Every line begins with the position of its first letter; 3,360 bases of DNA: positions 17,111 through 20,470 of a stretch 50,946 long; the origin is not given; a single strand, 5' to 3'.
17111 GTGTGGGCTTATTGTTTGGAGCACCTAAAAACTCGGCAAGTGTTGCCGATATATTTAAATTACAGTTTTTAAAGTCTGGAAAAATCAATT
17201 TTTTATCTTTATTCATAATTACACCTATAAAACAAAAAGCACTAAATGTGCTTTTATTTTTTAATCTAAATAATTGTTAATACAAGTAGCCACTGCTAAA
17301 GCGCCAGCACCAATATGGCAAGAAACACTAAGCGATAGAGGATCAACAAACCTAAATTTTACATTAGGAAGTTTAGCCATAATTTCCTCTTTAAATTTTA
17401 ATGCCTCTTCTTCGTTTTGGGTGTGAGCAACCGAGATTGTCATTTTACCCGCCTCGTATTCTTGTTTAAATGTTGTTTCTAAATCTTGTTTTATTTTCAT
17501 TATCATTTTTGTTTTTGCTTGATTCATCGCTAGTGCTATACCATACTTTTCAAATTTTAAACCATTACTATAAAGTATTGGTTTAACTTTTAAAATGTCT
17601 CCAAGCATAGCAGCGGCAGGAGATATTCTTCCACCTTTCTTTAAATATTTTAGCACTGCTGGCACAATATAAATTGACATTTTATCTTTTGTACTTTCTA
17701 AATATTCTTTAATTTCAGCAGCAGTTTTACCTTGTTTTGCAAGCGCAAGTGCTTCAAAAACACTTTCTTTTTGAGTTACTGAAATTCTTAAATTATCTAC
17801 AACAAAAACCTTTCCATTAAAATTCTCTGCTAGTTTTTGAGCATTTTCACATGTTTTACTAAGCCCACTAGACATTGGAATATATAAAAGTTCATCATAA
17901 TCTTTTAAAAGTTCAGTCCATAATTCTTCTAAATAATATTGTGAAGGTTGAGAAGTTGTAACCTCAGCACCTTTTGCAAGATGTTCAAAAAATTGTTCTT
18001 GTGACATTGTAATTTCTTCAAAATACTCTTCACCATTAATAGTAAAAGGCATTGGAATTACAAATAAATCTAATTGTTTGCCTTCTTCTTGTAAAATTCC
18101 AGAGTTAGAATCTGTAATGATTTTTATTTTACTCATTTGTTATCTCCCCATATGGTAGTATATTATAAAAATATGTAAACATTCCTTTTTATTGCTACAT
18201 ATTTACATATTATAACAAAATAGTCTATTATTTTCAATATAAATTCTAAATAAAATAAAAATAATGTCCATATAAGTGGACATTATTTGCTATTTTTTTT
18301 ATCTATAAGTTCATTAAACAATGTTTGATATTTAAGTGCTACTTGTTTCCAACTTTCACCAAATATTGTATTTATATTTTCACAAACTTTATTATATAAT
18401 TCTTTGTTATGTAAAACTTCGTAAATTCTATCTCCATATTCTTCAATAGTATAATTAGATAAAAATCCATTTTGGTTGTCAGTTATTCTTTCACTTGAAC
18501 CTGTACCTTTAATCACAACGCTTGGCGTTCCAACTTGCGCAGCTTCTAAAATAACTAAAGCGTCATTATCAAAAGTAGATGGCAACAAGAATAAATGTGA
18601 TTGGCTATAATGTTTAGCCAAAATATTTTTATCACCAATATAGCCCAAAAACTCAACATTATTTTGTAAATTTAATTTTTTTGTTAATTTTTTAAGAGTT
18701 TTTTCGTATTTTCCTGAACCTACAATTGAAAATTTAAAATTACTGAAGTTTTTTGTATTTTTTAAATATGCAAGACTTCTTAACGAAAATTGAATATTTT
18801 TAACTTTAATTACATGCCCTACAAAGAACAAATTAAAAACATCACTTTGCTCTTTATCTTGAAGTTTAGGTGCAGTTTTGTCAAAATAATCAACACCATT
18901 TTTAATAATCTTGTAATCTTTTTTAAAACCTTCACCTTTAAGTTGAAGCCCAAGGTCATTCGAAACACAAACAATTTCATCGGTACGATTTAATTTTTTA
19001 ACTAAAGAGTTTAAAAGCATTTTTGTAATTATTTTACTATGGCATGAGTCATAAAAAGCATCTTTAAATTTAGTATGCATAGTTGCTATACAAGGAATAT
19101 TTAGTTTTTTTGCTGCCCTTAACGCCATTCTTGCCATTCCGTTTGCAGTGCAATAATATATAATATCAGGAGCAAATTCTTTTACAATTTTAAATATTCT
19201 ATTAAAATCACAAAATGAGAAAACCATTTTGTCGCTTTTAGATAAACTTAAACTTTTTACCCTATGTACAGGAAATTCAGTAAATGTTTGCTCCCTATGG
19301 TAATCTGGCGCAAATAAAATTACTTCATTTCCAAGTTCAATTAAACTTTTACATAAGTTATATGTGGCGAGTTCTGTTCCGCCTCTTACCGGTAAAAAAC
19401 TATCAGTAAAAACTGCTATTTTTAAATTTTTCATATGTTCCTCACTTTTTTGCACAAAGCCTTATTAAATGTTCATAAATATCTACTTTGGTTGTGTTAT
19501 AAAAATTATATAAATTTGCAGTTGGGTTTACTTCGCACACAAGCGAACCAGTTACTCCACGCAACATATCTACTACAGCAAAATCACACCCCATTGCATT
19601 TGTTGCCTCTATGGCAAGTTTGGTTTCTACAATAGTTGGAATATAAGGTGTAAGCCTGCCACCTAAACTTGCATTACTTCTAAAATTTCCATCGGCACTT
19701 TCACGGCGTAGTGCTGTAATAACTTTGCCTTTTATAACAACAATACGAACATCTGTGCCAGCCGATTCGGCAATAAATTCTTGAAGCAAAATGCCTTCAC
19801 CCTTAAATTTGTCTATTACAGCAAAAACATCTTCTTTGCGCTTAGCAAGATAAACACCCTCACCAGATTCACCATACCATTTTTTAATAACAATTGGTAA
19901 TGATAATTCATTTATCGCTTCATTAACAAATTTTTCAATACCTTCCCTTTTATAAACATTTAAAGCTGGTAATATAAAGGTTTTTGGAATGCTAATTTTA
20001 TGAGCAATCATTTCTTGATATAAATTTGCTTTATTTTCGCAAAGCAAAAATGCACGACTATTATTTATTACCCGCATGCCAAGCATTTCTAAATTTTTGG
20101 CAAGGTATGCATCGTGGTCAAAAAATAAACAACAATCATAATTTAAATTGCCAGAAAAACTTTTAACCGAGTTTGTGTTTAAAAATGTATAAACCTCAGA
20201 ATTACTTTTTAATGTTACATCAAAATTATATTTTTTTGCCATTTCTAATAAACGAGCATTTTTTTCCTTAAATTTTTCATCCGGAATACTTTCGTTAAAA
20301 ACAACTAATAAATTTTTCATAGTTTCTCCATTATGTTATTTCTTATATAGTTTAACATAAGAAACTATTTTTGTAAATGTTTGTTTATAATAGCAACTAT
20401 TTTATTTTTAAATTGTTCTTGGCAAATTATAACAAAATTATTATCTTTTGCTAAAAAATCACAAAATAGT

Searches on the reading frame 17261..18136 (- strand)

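Call 85: search_protein_families(library=pfam, proteins=[window:17261-18136:-], max_evalue=0.0001)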
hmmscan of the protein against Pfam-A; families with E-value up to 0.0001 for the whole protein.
window:17261-18136:- (291 aa): 1 family
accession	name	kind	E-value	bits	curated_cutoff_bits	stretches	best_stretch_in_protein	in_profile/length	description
PF02645.21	DegV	-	1.8e-64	218.2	27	1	3-284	1-277/280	Uncharacterised protein, DegV family COG1307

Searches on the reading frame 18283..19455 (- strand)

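Call 85: search_protein_families(library=pfam, proteins=[window:18283-19455:-], max_evalue=0.0001)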
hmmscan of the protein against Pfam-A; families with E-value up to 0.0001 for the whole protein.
window:18283-19455:- (390 aa): 6 families
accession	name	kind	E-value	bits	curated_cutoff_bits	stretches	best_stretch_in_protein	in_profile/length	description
PF00534.26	Glycos_transf_1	-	1.2e-29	103.5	26.4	1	204-360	13-168/172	Glycosyl transferases group 1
PF13692.12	Glyco_trans_1_4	-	1.4e-23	84.2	27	1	208-350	3-142/142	Glycosyl transferases group 1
PF13439.12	Glyco_transf_4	-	4e-23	82.7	28.5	1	25-189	2-167/170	Glycosyltransferase Family 4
PF20706.3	GT4-conflict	-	5.1e-11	42.6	26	1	196-331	187-327/385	Family 4 Glycosyltransferase in conflict systems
PF13477.12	Glyco_trans_4_2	-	3.7e-08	34.1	23.4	1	28-145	10-127/139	Glycosyl transferase 4-like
PF13579.12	Glyco_trans_4_4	-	9.1e-08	33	29.7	1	25-178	1-148/158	Glycosyl transferase 4-like domain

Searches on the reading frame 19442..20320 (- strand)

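Call 85: search_protein_families(library=pfam, proteins=[window:19442-20320:-], max_evalue=0.0001)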
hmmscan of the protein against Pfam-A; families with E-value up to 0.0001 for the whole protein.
window:19442-20320:- (292 aa): 4 families
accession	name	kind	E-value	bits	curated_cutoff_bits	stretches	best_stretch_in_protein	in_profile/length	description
PF08443.16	RimK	-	5e-38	131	21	1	95-287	2-186/188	RimK-like ATP-grasp domain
PF02955.21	GSH-S_ATP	-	2.4e-12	47.1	23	1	123-227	19-123/175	Prokaryotic glutathione synthetase, ATP-grasp domain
PF14397.11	ATPgrasp_ST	-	4.7e-07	29.7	31.4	1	82-186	7-106/278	Sugar-transfer associated ATP-grasp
PF02655.19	ATP-grasp_3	-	4.3e-05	24.1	23.2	1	94-266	1-155/160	ATP-grasp domain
